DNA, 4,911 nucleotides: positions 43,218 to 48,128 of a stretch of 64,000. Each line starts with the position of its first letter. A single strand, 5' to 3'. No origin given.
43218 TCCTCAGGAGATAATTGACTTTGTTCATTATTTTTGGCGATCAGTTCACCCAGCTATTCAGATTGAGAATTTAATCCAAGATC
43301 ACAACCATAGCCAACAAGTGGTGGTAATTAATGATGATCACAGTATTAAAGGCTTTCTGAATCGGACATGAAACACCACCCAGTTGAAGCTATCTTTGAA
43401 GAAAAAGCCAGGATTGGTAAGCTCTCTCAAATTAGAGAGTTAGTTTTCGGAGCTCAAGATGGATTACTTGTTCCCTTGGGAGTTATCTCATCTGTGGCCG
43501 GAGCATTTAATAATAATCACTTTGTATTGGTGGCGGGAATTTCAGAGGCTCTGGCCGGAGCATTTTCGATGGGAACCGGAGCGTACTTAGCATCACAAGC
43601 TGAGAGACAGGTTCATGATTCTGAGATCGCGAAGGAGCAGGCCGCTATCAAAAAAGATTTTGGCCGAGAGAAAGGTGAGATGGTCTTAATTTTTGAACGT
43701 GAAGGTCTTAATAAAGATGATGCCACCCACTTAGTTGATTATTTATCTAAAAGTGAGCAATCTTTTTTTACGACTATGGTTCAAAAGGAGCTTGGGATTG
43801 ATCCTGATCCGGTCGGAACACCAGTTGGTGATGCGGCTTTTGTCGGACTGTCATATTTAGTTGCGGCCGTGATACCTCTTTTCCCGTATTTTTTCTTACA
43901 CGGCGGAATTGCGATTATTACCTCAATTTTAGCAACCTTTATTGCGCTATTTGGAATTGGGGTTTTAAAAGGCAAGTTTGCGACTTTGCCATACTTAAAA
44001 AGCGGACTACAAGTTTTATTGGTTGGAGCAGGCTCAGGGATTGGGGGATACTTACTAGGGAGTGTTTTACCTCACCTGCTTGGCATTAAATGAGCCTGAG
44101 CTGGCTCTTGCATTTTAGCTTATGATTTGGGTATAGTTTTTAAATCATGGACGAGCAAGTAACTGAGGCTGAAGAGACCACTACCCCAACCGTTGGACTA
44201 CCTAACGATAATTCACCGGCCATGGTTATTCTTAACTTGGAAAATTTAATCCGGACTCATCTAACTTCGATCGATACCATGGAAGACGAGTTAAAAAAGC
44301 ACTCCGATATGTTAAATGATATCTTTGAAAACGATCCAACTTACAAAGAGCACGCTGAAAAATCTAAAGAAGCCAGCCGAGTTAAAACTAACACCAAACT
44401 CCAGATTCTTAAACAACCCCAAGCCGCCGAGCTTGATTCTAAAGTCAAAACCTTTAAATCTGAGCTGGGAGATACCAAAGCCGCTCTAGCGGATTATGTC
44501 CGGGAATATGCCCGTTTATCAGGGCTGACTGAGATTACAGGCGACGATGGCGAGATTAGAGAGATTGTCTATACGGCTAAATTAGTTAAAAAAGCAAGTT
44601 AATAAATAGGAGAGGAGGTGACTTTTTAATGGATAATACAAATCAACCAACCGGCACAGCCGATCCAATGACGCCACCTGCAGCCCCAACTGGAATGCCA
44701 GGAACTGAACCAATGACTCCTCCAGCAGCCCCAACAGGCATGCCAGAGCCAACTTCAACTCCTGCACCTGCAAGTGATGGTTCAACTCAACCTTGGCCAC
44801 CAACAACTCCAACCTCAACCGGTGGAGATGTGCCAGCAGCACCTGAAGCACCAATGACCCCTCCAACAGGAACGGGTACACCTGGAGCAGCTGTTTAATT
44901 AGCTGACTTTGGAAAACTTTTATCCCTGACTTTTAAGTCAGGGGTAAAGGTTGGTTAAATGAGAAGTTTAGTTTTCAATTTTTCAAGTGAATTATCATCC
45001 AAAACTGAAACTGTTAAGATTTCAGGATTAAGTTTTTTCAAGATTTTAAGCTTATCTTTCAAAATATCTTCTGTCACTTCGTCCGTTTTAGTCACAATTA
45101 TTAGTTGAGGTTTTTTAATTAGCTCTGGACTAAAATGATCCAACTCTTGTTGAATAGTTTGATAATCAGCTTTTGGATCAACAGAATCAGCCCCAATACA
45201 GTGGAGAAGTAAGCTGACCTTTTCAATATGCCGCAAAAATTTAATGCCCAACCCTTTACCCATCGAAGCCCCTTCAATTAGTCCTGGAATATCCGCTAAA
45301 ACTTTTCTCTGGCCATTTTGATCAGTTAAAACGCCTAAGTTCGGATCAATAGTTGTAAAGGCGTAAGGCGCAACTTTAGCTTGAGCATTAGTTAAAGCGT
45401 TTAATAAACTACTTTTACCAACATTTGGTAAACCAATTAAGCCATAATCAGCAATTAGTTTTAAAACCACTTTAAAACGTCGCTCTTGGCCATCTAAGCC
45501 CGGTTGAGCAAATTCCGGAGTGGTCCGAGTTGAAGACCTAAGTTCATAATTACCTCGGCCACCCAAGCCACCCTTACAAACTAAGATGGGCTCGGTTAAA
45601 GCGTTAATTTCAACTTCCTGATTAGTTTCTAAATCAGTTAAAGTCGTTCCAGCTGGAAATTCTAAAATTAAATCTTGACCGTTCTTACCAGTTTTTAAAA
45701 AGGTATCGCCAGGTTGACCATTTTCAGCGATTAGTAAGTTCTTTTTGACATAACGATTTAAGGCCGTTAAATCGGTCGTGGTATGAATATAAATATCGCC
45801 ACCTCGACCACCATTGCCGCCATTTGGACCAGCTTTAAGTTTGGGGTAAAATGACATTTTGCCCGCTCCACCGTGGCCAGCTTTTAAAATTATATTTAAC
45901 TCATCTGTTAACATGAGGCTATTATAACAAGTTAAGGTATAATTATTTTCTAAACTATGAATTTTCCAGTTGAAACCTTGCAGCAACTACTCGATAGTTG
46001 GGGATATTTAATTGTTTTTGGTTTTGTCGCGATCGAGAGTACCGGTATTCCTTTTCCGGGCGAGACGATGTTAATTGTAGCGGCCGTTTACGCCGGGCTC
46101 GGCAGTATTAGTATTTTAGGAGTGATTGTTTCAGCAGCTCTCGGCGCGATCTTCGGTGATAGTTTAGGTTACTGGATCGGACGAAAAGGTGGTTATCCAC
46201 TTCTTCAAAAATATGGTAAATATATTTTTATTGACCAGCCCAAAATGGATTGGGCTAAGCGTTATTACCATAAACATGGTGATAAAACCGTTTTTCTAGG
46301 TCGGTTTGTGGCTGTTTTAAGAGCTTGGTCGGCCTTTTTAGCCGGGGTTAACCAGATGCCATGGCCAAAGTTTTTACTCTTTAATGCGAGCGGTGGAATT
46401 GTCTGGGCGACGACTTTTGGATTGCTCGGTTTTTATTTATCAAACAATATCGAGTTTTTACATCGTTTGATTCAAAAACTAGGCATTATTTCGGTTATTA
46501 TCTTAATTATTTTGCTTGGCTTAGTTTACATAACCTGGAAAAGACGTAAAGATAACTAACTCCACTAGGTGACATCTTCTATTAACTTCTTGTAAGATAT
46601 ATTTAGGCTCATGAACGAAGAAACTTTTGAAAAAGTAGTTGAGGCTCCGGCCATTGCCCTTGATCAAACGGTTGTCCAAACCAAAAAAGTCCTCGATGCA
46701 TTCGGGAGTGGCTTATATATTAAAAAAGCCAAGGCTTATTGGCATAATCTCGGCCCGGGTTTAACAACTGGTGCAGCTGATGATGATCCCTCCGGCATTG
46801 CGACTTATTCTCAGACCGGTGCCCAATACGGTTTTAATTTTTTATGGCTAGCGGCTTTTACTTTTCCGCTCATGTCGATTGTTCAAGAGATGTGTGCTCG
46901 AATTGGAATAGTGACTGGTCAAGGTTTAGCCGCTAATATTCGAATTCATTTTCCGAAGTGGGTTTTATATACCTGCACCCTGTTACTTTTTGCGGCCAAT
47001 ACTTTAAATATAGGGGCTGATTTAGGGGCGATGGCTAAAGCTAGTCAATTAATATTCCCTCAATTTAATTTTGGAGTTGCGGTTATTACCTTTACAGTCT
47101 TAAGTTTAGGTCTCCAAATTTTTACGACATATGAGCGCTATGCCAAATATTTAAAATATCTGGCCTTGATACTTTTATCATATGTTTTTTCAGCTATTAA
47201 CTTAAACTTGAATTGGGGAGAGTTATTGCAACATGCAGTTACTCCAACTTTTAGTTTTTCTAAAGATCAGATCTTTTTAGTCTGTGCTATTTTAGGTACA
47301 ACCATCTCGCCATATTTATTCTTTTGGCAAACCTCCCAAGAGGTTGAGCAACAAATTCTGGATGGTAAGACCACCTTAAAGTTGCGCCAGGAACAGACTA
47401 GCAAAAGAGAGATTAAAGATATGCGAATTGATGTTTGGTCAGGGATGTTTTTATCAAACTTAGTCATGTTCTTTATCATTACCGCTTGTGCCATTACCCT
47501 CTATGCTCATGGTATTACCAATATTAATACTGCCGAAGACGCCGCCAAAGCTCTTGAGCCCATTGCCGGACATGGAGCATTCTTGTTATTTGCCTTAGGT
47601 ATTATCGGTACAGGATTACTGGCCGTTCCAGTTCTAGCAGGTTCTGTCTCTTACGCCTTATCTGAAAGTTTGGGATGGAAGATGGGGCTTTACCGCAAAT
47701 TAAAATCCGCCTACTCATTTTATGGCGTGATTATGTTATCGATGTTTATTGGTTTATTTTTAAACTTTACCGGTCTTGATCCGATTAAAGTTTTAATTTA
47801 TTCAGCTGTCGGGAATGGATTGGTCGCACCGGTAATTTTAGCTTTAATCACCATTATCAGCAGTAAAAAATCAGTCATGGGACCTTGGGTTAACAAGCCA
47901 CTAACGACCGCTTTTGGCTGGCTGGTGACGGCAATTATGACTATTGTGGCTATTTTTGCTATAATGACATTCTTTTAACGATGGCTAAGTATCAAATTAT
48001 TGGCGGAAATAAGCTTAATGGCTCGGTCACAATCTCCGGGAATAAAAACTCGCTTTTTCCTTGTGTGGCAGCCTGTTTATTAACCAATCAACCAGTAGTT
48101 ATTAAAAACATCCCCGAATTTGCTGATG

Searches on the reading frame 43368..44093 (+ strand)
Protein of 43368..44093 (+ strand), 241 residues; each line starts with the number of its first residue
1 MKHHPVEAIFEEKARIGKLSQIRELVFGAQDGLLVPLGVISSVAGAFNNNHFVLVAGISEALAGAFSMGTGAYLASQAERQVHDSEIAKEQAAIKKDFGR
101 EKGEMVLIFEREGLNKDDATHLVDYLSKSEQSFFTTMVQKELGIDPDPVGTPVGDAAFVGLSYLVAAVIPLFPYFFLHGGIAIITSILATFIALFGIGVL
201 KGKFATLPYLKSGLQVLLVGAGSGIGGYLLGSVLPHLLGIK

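Call 10: search_protein_families(library=pfam, proteins=[window:43368-44093:+])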
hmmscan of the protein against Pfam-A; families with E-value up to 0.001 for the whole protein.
window:43368-44093:+ (241 aa): 1 family
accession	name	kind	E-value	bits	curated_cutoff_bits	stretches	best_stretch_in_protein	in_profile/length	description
PF01988.24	VIT1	-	6.5e-57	193.2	28.1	1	22-231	1-213/214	VIT family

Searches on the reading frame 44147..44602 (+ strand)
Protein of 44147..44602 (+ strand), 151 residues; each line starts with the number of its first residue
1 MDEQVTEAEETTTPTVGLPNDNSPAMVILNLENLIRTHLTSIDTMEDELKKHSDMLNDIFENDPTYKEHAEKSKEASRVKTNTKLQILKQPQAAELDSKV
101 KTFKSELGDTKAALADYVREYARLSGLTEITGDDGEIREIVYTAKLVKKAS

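Call 41: search_protein_families(library=pfam, proteins=[window:44147-44602:+])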
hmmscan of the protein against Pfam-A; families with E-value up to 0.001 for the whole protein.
window:44147-44602:+ (151 aa): 1 family
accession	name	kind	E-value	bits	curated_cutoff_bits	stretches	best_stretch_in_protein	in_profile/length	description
PF15615.11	TerB_C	-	4.1e-05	24.3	26.3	1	35-127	17-109/148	TerB-C domain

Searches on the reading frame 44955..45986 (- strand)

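Call 10: search_protein_families(library=pfam, proteins=[window:44955-45986:-])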
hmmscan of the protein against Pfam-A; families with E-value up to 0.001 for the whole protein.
window:44955-45986:- (343 aa): 4 families
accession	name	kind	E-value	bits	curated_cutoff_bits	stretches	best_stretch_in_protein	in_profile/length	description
PF01018.28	GTP1_OBG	-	4.2e-38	130.8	27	1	28-177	2-155/155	GTP1/OBG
PF01926.29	MMR_HSR1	-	3.1e-26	92.1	21.9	1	181-300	2-113/113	50S ribosome-binding GTPase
PF02421.24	FeoB_N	-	3.2e-11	43.4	27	1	182-340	4-155/156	Ferrous iron transport protein B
PF03193.22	RsgA_GTPase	-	3.6e-06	27.3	30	0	270-341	33-104/174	RsgA GTPase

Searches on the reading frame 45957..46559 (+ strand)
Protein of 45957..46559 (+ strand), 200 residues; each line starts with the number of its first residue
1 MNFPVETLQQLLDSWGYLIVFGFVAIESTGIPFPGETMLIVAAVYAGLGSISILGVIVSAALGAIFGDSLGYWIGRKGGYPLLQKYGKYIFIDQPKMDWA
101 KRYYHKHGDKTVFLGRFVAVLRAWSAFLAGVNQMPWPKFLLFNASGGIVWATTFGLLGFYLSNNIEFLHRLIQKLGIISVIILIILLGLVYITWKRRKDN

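Call 41: search_protein_families(library=pfam, proteins=[window:45957-46559:+])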
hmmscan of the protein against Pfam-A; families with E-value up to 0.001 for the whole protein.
window:45957-46559:+ (200 aa): 1 family
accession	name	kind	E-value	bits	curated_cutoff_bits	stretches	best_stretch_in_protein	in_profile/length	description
PF09335.16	VTT_dom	-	2.3e-18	67.3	33.9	1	33-158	1-121/123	VTT domain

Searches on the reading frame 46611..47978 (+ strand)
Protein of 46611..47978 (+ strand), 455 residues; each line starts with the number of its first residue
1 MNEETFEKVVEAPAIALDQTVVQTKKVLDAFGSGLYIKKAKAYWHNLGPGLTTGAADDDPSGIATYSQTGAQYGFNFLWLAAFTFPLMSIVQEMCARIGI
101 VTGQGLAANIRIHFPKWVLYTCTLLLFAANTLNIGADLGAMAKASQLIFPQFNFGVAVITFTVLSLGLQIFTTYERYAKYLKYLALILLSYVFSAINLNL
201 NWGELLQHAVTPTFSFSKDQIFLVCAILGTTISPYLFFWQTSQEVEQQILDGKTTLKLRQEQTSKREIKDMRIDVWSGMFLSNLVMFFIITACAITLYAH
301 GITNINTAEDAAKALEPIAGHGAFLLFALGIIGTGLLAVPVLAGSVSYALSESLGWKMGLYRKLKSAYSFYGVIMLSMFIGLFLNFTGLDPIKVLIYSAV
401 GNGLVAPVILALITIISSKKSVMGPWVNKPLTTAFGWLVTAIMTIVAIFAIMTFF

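Call 41: search_protein_families(library=pfam, proteins=[window:46611-47978:+])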
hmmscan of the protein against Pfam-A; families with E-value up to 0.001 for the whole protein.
window:46611-47978:+ (455 aa): 1 family
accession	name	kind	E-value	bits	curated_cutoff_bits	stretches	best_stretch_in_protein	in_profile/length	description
PF01566.24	Nramp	-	5.2e-83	279.5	29.8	1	63-429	1-356/357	Natural resistance-associated macrophage protein-like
